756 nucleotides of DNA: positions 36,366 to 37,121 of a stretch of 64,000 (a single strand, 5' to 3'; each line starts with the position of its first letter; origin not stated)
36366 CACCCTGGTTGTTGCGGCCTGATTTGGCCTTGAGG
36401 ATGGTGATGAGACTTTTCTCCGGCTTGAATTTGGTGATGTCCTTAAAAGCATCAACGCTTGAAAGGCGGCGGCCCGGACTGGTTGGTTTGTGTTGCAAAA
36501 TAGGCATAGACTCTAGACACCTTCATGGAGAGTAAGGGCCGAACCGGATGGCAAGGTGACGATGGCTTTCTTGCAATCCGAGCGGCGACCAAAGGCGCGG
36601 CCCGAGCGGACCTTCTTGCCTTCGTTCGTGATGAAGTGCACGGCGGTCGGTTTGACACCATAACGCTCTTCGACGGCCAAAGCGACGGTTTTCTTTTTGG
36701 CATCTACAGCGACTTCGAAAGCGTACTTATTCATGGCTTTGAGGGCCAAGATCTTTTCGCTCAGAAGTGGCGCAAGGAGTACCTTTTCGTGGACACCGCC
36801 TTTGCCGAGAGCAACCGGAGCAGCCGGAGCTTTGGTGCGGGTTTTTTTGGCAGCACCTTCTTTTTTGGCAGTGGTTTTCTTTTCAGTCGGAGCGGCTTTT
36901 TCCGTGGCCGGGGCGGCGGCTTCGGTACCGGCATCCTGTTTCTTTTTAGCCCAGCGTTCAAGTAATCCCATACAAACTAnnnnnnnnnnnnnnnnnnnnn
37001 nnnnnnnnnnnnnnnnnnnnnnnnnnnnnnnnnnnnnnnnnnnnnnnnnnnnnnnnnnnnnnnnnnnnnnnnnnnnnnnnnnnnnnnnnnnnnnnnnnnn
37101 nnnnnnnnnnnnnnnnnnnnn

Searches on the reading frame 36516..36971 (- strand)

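Call 59: search_protein_families(library=pfam, max_evalue=0.001, proteins=[window:36516-36971:-])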
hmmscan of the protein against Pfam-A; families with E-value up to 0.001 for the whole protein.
window:36516-36971:- (152 aa): 1 family
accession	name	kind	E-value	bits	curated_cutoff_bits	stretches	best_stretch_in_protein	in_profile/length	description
PF00276.25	Ribosomal_L23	-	5.1e-22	78.5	30.8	1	63-146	1-84/86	Ribosomal protein L23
